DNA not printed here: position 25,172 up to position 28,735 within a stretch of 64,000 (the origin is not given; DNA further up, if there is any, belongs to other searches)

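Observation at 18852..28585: Type III-like R-M operon expanded by an SNF2 helicase, a DUF4391 protein and an orphan ORF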

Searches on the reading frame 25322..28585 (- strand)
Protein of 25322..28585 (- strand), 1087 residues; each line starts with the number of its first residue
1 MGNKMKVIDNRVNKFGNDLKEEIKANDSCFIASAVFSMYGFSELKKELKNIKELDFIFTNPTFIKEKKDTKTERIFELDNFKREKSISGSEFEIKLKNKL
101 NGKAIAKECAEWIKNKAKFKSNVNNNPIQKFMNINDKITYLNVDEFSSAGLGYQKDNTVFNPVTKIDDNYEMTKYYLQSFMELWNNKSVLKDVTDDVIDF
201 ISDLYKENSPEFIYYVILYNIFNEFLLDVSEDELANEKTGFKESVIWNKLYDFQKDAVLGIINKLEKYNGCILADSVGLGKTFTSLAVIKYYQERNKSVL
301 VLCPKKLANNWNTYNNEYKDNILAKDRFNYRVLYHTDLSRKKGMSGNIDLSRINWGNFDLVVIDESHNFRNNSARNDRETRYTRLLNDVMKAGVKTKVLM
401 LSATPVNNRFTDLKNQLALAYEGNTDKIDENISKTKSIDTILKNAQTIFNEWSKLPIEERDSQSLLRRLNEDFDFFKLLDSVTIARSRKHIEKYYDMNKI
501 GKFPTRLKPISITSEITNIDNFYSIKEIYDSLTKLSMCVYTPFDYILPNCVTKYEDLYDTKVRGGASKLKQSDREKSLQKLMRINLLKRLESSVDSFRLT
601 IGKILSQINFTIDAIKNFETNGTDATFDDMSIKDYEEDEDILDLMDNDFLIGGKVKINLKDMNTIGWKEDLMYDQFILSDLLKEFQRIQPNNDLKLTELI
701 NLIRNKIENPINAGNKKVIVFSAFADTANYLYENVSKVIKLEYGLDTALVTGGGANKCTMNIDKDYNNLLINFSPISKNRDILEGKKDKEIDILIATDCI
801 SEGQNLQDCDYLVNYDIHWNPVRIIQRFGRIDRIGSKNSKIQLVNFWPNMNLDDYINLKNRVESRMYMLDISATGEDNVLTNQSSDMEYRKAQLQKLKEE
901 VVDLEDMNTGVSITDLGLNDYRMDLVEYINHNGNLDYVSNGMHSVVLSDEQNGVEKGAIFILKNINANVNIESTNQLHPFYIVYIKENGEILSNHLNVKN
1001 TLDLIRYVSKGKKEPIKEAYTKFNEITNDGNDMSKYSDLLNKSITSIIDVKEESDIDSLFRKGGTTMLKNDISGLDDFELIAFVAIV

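Call 5: search_protein_families(library=pfam, proteins=[window:25322-28585:-], max_evalue=0.01)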
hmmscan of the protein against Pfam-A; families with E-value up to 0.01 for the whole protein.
window:25322-28585:- (1087 aa): 5 families
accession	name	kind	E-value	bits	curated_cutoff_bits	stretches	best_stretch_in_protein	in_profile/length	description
PF00271.37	Helicase_C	-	5.3e-15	56.1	23.5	1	711-835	11-110/110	Helicase conserved C-terminal domain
PF00176.29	SNF2-rel_dom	-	7.5e-13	48.7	24.9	1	254-422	2-180/290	SNF2-related domain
PF04851.21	ResIII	-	1.5e-11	44.9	22.5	1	249-406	3-163/164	Type III restriction enzyme, res subunit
PF00270.35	DEAD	-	8.1e-08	32.6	26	1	262-406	8-161/167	DEAD/DEAH box helicase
PF20720.3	nSTAND3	-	0.0032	17.6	27.2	1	261-342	10-89/155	Novel STAND NTPase 3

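Call 6: search_protein_families(library=padloc, proteins=[window:25322-28585:-], max_evalue=0.01)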
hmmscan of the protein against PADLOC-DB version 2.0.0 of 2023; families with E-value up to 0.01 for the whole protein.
window:25322-28585:- (1087 aa): 44 families (the best 25 are shown)
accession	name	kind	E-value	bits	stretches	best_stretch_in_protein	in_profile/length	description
PDLC01075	C3a139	-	2e-132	441.5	1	6-1084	3-945/948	HKD+Snf2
PDLC02621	DrmD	-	4.1e-37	125.9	2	570-850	387-639/1040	DrmD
PDLC02623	DrmD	-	1.4e-33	113.7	3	690-868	507-655/1040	DrmD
PDLC02193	PLD_Helicase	-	5.4e-27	92.3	3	677-866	654-831/905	-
PDLC02619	DrmD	-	6.6e-27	92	2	680-846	379-544/872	DrmD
PDLC00659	HmaA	-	1.2e-26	90.9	2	670-838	465-614/1176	SNF2 helicase / DEAD-box helicase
PDLC02500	BrxHI|BrxHII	-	2e-24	84.2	2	680-846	445-584/933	BrxHI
PDLC02572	DrmA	-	2.6e-24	83.2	2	580-842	394-629/1043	DrmA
PDLC04556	PDC-M27C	-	3.7e-24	83.1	3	252-320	38-109/892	-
PDLC03830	ZacC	-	6e-24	82.7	3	353-411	239-294/1019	-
PDLC02632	DrmD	-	1.2e-22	78.2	2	677-851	484-638/662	DrmD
PDLC02843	DpdE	-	1.2e-21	74.5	2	250-410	159-302/1091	DpdE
PDLC02840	DpdE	-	6.9e-20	68.9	2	272-408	180-305/1091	DpdE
PDLC04554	PDC-M27C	-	5.2e-17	59.4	3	356-431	194-266/1217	-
PDLC02633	DrmD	-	9.7e-16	54.9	1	790-849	583-643/839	DrmD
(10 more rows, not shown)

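Call 8: search_protein_families(library=ncbifam, proteins=[window:25322-28585:-], max_evalue=0.01)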
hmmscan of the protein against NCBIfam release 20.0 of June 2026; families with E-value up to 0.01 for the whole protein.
window:25322-28585:- (1087 aa): 24 families
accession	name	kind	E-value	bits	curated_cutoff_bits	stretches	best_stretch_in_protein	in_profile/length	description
NF038317.1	DISARM_DrmD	equivalog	8.8e-46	156.7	610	3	570-852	371-626/1021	DISARM system SNF2-like helicase DrmD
NF042964.1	phospholipD_antiphage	equivalog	1.9e-38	132.4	1100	3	629-898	635-856/895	phospholipase D-like domain-containing anti-phage protein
NF041062.1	DpdE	equivalog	1.2e-27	96.3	500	2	250-410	154-302/1048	protein DpdE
NF038318.1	DISARM_DrmD_b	equivalog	1.1e-23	83.3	950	2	684-843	380-539/868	DISARM system SNF2-like helicase DrmD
NF003426.0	PRK04914.1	equivalog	1.7e-14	53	576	1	788-842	545-598/959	RNA polymerase-associated protein RapA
NF053675.1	pilus_reg_Snf2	equivalog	1.9e-12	46.2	1100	1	230-413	565-744/1029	pilus expression-regulating Snf2 family helicase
NF010337.0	PRK13766.1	equivalog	9.6e-10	37.2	610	1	683-836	338-470/781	Hef nuclease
NF053631.1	RNA_helic_CshA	equivalog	1.2e-08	34.2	646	1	778-885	275-378/434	degradosome RNA helicase CshA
NF058637.1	helic_SCO1167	equivalog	2.3e-08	32.6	1200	1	268-415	488-632/932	SCO1167/SCO6262 family helicase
NF041790.1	anti-phage_ZorD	equivalog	2.5e-08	32.3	1500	1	266-313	602-652/1035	type I Zorya anti-phage system protein ZorD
TIGR04095.1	dnd_restrict_1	equivalog_domain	1.9e-07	30.5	600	1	249-318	8-77/451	DNA phosphorothioation system restriction enzyme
NF008394.0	PRK11192.1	equivalog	1.2e-06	27.6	507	1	782-846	289-353/441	ATP-dependent RNA helicase SrmB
NF053711.1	RNA_heli_RhlE1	exception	6.7e-06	25.1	750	1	781-845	285-349/434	RNA helicase RhlE1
NF003419.0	PRK04837.1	equivalog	8.9e-06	24.7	588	1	774-853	290-369/424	ATP-dependent RNA helicase RhlB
NF008642.0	PRK11634.1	equivalog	2e-05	23.2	989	1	781-841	286-346/628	DEAD/DEAH family ATP-dependent RNA helicase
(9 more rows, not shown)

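Call 38: search_solved_structures(query=window:25322-28585:-, max_evalue=0.001)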
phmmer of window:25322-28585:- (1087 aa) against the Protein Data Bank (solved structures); distinct sequences matched with E-value up to 0.001: 38.
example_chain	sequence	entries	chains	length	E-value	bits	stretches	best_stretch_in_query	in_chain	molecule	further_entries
6ne3_W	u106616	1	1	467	7.1e-08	34.3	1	245-315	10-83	SWI/SNF-related matrix-associated actin-dependent regulator of chromatin subfamily A membe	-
8v4y_W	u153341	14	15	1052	2.2e-07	32.7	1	235-314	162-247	SWI/SNF-related matrix-associated actin-dependent regulator of chromatin subfamily A membe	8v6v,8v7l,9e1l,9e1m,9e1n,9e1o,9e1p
5hzr_A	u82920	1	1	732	2.4e-07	32.6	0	794-896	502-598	SNF2-family ATP dependent chromatin remodeling factor like protein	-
23cp_K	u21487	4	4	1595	3.7e-07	32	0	794-904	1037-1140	WD40 repeat-containing protein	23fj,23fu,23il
6vzg_K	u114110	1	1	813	6.8e-07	31.1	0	793-920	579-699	Nuclear protein STH1/NPS1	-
6vz4_K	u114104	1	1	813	6.9e-07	31.1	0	793-920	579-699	Nuclear protein STH1/NPS1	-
1hv8_A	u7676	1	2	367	1.3e-06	30.1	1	780-846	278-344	PUTATIVE ATP-DEPENDENT RNA HELICASE MJ0669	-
6iy2_O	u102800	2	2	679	1.3e-06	30.1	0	793-856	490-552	Transcription regulatory protein SNF2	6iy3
5x0x_O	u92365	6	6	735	1.7e-06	29.7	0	793-856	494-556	Transcription regulatory protein SNF2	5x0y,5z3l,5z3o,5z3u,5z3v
7otq_K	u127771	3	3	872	5.6e-06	28.1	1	251-321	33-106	Chromodomain-helicase-DNA-binding protein 1-like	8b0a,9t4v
7epu_B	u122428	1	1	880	5.7e-06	28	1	251-322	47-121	Chromodomain-helicase-DNA-binding protein 1-like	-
7enn_K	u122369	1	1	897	6e-06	27.9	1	251-321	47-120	Chromodomain-helicase-DNA-binding protein 1-like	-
8so8_A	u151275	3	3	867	2.2e-05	26.1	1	786-838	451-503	RNA polymerase-associated protein RapA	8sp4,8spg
6bog_A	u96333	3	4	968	2.9e-05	25.7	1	786-838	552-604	RNA polymerase-associated protein RapA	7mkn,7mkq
7m8e_F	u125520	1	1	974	2.9e-05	25.7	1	786-838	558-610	RNA polymerase-associated protein RapA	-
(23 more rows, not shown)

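Call 64: search_dna_similar(query=window:25322-28585:-, collection=plasmids, mode=protein, max_rows=60, rows=spread, max_evalue=1e-30)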
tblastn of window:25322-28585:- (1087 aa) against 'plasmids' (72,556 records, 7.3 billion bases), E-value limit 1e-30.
Records with a match: 147; places in all: 154; records where one place covers at least 80% of the query: 109.
Best place of each record, by identity: <60% 147.
By first word of the organism name: Listeria 20; Enterococcus 18; Bacillus 15; Escherichia 14; Acinetobacter 11; Lactococcus 5; Rhodococcus 5; Synechocystis 4; Vibrio 3; Nostoc 3; and 43 more.
By predicted mobility (MOB-suite, as given by PLSDB): non-mobilizable 71; mobilizable 47; conjugative 29.
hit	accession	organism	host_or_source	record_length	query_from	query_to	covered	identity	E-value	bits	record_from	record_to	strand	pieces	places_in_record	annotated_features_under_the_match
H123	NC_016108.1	Methylotuvimicrobium alcaliphilum 20Z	-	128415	5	1086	100%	54.6%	0e+0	1194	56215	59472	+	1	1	SNF2-related protein | helix-turn-helix domain-containing protein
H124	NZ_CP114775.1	Raoultella planticola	Homo sapiens,cell ...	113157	5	1086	100%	54.2%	0e+0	1171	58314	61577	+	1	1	SNF2-related protein | WYL domain-containing protein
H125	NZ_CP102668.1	Sphingobium sp. JS3065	whole organism,chemical plant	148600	5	1086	100%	53.5%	0e+0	1187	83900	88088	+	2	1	IS5 family transposase | WYL domain-containing protein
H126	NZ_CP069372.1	Neotabrizicola shimadae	microbial biofilm,biofilm, Nakabusa ...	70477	2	1086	100%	53.1%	0e+0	1186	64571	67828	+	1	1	helicase-related protein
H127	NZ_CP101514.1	Escherichia coli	migratory bird,feces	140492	5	1086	100%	53.1%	0e+0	1142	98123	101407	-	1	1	SNF2-related protein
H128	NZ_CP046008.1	Escherichia coli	swine,mixed culture,feces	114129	5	1086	100%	53.1%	0e+0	1140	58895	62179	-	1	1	SNF2-related protein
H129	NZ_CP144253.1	Acinetobacter baumannii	patient,Nanchang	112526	3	1086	100%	53.0%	0e+0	1126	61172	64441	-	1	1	helicase-related protein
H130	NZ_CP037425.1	Acinetobacter johnsonii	cell culture,water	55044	5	1086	100%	53.1%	0e+0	1130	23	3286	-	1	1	helicase-related protein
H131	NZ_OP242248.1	Escherichia coli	Homo sapiens,stool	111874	5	1086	100%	53.0%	0e+0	1140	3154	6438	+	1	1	SNF2-related protein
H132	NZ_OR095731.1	Acinetobacter pittii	-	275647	5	1086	100%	53.0%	0e+0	1132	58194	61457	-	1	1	helicase-related protein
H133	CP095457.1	Escherichia coli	pig,cell culture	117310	5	1086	100%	53.0%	0e+0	1135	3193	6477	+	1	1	SNF2-related protein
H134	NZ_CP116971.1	Escherichia coli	Sus scrofa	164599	5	1086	100%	53.0%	0e+0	1135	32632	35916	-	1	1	SNF2-related protein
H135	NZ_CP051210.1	Acinetobacter sp. NEB149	cell culture,R.J.Roberts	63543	5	1086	100%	52.9%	0e+0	1132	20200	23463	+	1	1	helicase-related protein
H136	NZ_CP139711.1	Sulfitobacter sp. OXR-159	Bacterial Culture,hydrothermal vent ...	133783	1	1086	100%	52.6%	0e+0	1176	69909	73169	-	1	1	helicase-related protein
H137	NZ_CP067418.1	Aeromonas media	cell culture,water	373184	5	1086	100%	52.5%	0e+0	1146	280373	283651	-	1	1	SNF2-related protein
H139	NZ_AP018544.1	Enterococcus faecalis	Homo sapiens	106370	8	1087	99%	50.2%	0e+0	986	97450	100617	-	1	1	helicase-related protein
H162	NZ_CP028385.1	Providencia heimbachae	porcine,cell culture,feces from ...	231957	7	1087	99%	44.1%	0e+0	881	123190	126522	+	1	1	helicase-related protein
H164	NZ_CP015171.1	Acetobacter ascendens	single cell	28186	4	1087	100%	43.5%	0e+0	885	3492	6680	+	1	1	helicase-related protein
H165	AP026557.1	Vibrio alginolyticus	shrimp,shrimp food,homogenised shrimp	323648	7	1087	99%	42.7%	0e+0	874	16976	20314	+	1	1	helicase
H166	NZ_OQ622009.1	Vibrio parahaemolyticus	-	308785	7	1087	99%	42.7%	0e+0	874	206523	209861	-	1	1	helicase-related protein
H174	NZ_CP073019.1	Synechocystis sp. PCC 6803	cell culture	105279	134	866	67%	26.6%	5e-49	199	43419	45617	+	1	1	helicase-related protein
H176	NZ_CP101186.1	Paenarthrobacter ureafaciens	mixed culture,soil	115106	78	866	73%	24.2%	3e-46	190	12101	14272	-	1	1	helicase-related protein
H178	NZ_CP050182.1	Rhodococcus pyridinivorans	bacterial pure culture,Soil sample from ...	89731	170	867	64%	26.6%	1e-41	175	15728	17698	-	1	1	helicase-related protein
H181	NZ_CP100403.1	Halorussus aquaticus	cell culture,saline soil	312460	246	878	58%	26.8%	2e-39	167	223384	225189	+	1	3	helicase-related protein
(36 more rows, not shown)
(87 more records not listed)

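Call 65: get_annotated_region(hit=H174, flank=9000)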
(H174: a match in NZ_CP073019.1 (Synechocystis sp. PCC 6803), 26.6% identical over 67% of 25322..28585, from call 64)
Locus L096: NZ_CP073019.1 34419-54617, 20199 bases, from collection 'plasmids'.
description: Synechocystis sp. PCC 6803 plasmid pSYSX, complete sequence
organism: Synechocystis sp. PCC 6803 (NCBI taxid 1148)
taxonomy: Bacteria; Cyanobacteriota; Cyanophyceae; Synechococcales; Merismopediaceae; Synechocystis; Synechocystis sp. PCC 6803
host: -; source: cell culture; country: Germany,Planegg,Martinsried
typing (MOB-suite, as given by PLSDB): non-mobilizable
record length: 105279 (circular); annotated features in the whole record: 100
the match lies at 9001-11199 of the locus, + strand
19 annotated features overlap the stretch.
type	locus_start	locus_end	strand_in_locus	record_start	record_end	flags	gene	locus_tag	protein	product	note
CDS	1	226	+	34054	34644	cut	-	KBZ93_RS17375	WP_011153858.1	DUF305 domain-containing protein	-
CDS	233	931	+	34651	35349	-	rppA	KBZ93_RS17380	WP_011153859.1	two-component system response regulator RppA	GO:0006355 - regulation of DNA-templated transcription [Evidence IEA]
CDS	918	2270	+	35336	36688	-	rppB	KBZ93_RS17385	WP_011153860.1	two-component system sensor histidine kinase RppB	-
CDS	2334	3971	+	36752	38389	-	-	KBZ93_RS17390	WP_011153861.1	efflux RND transporter periplasmic adaptor subunit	GO:0006810 - transport [Evidence IEA]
CDS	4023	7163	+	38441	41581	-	-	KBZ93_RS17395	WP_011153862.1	CusA/CzcA family heavy metal efflux RND transporter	-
CDS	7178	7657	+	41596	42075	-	-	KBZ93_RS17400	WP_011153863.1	hypothetical protein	-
CDS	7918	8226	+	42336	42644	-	-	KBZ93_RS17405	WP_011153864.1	hypothetical protein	-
CDS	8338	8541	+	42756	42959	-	-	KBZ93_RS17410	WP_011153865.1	hypothetical protein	-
CDS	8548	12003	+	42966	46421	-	-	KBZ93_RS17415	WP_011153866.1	helicase-related protein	-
CDS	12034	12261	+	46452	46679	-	-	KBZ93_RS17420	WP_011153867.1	hypothetical protein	-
CDS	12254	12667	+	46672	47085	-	-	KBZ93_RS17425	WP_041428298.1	type II toxin-antitoxin system VapC family toxin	-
CDS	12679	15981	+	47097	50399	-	-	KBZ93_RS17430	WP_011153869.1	DNA methyltransferase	GO:0006304 - DNA modification [Evidence IEA]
CDS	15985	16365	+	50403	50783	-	-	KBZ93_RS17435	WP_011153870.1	DUF2513 domain-containing protein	-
CDS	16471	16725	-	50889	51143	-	-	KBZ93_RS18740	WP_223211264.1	DUF6527 family protein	-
CDS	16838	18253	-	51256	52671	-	-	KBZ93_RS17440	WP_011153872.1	ThiF family adenylyltransferase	-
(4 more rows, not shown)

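Call 66: get_annotated_region(hit=H178, flank=9000)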
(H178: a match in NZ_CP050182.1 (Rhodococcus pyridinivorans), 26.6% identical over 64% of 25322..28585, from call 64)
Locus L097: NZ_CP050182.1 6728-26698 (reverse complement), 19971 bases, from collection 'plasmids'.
description: Rhodococcus pyridinivorans strain YC-JH2 plasmid pRJH4, complete sequence
organism: Rhodococcus pyridinivorans (NCBI taxid 103816)
taxonomy: Bacteria; Actinomycetota; Actinomycetes; Mycobacteriales; Nocardiaceae; Rhodococcus; Rhodococcus pyridinivorans
host: -; source: bacterial pure culture,Soil sample from China, Shenyang; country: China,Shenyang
typing (MOB-suite, as given by PLSDB): mobilizable; replicon rep_cluster_1381; relaxase MOBF
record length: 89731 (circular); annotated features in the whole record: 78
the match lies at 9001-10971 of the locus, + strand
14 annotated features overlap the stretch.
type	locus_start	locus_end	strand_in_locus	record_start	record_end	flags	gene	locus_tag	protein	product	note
CDS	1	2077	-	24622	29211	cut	mobF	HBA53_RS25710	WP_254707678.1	MobF family relaxase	-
CDS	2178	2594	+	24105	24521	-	-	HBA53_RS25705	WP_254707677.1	hypothetical protein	-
CDS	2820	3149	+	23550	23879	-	-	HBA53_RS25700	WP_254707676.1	hypothetical protein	-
CDS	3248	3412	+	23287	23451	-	-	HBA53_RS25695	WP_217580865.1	hypothetical protein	-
CDS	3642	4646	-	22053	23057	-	-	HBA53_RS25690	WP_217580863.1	DUF4192 family protein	-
CDS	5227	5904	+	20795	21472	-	-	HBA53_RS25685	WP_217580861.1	Abi family protein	-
CDS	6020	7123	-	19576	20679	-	-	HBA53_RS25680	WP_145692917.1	XRE family transcriptional regulator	-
CDS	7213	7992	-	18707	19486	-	-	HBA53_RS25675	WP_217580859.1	hypothetical protein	-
CDS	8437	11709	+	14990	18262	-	-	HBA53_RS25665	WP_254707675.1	helicase-related protein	-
CDS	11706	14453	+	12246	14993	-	-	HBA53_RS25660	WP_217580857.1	DNA methyltransferase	GO:0006306 - DNA methylation [Evidence IEA]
CDS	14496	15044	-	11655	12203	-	-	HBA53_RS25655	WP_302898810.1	recombinase family protein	GO:0006310 - DNA recombination [Evidence IEA]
CDS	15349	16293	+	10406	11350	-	-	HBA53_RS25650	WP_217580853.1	DUF6508 domain-containing protein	-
CDS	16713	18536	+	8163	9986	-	-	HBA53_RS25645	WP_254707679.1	DUF262 domain-containing protein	-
CDS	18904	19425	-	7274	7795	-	-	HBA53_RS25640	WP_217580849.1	hypothetical protein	-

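Call 70: search_protein_families(library=pfam, proteins=[L096:8548-12003:+, L097:8437-11709:+], max_evalue=1)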
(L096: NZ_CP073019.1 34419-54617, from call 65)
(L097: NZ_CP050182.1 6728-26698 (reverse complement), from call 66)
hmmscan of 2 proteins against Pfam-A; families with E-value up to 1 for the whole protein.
L096:8548-12003:+ (1151 aa): 9 families
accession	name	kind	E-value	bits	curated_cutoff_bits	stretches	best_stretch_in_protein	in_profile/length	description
PF00271.37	Helicase_C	-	8.4e-16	58.6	23.5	1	729-853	2-110/110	Helicase conserved C-terminal domain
PF13091.12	PLDc_2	-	3.7e-14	53.1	27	1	23-196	9-132/132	PLD-like domain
PF00176.29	SNF2-rel_dom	-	1.9e-11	44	24.9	2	256-323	1-74/290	SNF2-related domain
PF04851.21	ResIII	-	4.7e-09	36.8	22.5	2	337-386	118-163/164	Type III restriction enzyme, res subunit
PF09565.16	RE_NgoFVII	-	6.1e-07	29.3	23.8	1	117-194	67-147/162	NgoFVII restriction endonuclease N-terminal PLD domain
PF00270.35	DEAD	-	2.2e-05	24.7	26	1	344-386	117-161/167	DEAD/DEAH box helicase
PF22590.2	Cas3-like_C_2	-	0.013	16.3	27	1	792-851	48-103/106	CRISPR-associated nuclease/helicase Cas3, C-terminal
PF17482.7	Phage_sheath_1C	-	0.067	13.7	26.9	1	801-837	32-67/104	Phage tail sheath C-terminal domain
PF14496.11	NEL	-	0.11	12.3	24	1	89-196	111-210/223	C-terminal novel E3 ligase, LRR-interacting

L097:8437-11709:+ (1090 aa): 8 families
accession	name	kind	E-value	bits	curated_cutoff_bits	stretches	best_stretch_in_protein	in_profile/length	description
PF00271.37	Helicase_C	-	8.8e-17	61.8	23.5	1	692-814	2-110/110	Helicase conserved C-terminal domain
PF00176.29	SNF2-rel_dom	-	8.1e-14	51.8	24.9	2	266-332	1-73/290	SNF2-related domain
PF13091.12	PLDc_2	-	6.7e-10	39.4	27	1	43-203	22-132/132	PLD-like domain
PF04851.21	ResIII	-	7.9e-09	36.1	22.5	2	261-332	2-76/164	Type III restriction enzyme, res subunit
PF00270.35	DEAD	-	8e-07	29.4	26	1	350-395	114-161/167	DEAD/DEAH box helicase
PF09565.16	RE_NgoFVII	-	2.3e-06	27.5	23.8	1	132-201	78-147/162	NgoFVII restriction endonuclease N-terminal PLD domain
PF22590.2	Cas3-like_C_2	-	0.062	14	27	1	767-813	61-104/106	CRISPR-associated nuclease/helicase Cas3, C-terminal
PF04281.18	Tom22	-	0.08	13.2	28.7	1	876-935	31-89/141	Mitochondrial import receptor subunit Tom22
